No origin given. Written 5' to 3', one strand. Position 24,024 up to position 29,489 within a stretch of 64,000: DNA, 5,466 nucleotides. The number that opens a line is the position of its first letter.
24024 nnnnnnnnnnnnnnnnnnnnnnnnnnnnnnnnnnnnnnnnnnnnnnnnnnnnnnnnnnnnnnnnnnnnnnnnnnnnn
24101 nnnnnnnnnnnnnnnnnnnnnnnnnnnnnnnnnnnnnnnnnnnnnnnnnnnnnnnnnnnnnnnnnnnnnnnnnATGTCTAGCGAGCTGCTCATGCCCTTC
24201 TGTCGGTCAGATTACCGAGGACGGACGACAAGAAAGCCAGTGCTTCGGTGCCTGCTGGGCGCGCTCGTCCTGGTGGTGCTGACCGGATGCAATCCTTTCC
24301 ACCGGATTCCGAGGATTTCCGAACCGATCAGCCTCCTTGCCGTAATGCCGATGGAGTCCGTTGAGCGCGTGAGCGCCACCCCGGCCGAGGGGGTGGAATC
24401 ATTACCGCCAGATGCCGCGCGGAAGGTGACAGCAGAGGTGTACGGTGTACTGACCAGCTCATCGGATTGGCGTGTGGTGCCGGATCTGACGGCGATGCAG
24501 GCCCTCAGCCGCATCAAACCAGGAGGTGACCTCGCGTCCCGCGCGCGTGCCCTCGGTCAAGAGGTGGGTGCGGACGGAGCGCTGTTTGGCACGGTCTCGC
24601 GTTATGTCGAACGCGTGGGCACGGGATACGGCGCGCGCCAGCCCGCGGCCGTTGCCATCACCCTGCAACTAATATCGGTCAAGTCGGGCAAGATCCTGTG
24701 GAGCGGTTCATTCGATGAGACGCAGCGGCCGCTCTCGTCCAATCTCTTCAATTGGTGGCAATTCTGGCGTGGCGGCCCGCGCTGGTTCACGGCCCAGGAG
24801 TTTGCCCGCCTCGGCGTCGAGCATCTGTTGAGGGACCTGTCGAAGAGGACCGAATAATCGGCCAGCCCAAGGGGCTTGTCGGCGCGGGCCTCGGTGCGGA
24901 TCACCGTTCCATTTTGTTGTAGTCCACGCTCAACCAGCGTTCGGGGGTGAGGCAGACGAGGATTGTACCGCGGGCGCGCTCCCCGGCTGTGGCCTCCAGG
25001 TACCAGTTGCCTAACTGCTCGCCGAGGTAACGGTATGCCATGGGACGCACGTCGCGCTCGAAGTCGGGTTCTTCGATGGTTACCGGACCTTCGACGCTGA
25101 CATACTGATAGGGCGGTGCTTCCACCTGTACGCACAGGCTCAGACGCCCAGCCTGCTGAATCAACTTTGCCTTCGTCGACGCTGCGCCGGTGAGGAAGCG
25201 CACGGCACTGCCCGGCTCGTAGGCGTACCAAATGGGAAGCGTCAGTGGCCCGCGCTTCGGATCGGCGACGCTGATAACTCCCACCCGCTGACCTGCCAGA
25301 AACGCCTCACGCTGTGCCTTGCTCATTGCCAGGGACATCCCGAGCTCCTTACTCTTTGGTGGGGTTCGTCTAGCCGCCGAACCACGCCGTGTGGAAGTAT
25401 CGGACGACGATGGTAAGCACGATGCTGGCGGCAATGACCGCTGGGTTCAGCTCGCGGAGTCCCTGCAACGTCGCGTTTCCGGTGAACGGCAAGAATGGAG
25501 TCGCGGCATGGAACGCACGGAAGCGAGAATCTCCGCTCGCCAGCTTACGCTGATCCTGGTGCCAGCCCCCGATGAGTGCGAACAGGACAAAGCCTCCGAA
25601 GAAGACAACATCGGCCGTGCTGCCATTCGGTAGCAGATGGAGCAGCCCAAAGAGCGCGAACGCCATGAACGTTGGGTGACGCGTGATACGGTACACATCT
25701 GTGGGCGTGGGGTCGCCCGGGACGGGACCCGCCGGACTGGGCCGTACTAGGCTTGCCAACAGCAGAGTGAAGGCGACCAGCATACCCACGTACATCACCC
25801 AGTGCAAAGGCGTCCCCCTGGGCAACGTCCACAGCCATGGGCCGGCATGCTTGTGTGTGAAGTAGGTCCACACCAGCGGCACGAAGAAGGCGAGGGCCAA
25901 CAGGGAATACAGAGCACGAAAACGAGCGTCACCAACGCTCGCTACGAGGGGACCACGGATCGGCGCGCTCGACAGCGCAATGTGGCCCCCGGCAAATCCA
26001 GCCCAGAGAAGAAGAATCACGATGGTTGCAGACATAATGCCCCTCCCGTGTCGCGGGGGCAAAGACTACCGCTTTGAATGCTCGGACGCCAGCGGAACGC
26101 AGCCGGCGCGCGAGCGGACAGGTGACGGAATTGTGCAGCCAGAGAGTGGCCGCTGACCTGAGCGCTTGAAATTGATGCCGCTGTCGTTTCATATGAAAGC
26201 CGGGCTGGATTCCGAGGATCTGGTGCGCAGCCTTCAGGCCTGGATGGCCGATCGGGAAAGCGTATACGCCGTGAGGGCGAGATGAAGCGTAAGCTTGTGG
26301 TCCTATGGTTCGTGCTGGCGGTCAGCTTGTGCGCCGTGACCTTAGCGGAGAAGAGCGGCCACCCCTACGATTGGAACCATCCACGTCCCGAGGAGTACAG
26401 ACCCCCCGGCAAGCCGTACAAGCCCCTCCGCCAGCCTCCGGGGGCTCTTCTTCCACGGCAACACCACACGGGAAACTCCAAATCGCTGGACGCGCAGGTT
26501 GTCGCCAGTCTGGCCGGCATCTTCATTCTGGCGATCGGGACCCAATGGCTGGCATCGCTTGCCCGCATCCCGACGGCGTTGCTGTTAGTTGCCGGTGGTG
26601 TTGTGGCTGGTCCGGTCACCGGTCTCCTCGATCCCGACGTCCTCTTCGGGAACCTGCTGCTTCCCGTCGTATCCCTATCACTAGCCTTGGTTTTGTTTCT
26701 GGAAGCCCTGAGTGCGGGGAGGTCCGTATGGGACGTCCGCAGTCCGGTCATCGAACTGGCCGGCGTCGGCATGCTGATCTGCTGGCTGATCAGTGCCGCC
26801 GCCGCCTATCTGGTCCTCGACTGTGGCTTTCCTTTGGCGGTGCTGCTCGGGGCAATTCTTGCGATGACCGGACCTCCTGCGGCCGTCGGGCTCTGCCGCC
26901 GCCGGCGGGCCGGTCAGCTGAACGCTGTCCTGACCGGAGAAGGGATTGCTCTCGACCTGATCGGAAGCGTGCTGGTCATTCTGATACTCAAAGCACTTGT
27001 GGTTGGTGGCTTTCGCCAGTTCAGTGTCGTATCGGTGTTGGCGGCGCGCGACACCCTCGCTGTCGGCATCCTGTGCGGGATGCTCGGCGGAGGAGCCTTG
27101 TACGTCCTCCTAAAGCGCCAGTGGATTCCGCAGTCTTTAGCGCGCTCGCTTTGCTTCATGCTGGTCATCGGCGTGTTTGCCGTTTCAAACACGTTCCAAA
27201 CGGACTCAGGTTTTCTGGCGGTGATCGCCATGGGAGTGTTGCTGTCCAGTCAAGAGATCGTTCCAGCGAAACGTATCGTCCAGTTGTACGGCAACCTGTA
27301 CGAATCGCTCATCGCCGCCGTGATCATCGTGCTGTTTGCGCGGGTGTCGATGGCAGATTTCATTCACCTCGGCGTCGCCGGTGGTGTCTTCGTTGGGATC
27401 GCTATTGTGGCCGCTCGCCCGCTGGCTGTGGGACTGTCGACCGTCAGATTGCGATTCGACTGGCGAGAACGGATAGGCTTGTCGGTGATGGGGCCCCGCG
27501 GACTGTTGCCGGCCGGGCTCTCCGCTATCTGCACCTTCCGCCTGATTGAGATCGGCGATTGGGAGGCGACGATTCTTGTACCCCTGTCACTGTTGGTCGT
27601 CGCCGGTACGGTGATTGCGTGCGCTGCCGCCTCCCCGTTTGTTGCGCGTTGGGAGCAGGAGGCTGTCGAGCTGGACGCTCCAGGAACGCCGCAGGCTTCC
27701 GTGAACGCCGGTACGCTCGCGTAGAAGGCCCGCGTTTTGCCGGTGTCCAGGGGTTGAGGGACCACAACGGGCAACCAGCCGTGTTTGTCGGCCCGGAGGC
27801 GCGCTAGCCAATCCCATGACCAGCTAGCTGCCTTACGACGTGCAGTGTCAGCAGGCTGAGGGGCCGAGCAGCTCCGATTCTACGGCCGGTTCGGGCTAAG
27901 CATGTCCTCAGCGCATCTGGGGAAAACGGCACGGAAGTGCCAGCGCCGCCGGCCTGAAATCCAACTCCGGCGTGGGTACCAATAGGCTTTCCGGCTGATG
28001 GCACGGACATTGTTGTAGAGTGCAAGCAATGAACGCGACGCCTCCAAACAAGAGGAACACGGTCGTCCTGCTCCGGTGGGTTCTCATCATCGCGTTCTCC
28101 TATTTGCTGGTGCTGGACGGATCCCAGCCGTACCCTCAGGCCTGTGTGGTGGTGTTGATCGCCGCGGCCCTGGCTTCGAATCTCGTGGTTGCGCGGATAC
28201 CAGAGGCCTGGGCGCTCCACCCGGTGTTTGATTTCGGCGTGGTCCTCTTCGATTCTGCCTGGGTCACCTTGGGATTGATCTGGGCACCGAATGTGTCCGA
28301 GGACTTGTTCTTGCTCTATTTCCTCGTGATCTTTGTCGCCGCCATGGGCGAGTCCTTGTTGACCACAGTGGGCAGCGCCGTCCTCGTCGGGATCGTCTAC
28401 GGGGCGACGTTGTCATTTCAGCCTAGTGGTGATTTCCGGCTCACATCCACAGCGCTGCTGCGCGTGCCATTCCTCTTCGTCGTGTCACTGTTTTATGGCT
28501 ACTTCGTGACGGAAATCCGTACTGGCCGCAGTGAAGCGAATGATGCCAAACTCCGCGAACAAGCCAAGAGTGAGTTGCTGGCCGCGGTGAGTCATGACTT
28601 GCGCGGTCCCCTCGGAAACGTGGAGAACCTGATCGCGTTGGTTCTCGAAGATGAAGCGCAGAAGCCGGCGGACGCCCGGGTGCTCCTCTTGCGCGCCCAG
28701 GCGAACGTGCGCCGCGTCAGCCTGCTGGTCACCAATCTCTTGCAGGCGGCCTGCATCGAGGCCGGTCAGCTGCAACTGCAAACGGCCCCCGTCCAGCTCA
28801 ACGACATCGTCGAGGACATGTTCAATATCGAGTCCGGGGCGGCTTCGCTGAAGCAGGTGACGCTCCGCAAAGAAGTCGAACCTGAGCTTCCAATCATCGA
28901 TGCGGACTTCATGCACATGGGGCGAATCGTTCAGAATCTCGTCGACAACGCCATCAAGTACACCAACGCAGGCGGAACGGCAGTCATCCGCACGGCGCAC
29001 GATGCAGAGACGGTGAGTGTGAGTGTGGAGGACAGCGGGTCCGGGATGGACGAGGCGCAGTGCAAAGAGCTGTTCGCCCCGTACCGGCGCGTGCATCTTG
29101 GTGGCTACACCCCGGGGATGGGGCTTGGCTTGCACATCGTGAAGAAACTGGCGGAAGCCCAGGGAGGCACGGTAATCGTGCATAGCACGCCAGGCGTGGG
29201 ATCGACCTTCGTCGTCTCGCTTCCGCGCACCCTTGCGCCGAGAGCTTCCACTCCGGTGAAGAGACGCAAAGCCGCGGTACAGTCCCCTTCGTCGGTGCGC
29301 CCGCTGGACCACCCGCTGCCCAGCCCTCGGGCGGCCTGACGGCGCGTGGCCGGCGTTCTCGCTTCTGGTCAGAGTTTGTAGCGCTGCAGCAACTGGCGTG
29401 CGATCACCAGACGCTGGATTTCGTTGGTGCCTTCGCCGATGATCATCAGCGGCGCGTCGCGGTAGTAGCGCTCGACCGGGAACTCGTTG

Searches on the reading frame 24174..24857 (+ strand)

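Call 53: search_protein_families(library=pfam, proteins=[window:24174-24857:+], max_evalue=0.001)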
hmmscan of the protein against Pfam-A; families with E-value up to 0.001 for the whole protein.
window:24174-24857:+ (227 aa): 2 families
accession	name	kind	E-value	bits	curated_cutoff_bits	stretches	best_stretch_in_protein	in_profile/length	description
PF13036.11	LpoB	-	3.7e-06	27.3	22.3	1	121-178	90-143/147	Peptidoglycan-synthase activator LpoB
PF05643.16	GNA1162-like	-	0.00011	22.2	25.9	1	125-185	74-131/185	Putative lipoprotein GNA1162-like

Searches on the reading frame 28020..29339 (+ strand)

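Call 54: search_protein_families(library=pfam, proteins=[window:28020-29339:+], max_evalue=0.001)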
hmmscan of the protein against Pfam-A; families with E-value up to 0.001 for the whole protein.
window:28020-29339:+ (439 aa): 3 families
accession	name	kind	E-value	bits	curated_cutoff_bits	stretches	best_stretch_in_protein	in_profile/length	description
PF02518.31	HATPase_c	-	1.4e-24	87.1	26.4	1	298-404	4-110/111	Histidine kinase-, DNA gyrase B-, and HSP90-like ATPase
PF00512.31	HisKA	-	3.5e-09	37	26.9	1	182-249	1-66/66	His Kinase A (phospho-acceptor) domain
PF13581.12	HATPase_c_2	-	0.00027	21.4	27.4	1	307-379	39-110/127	Histidine kinase-like ATPase domain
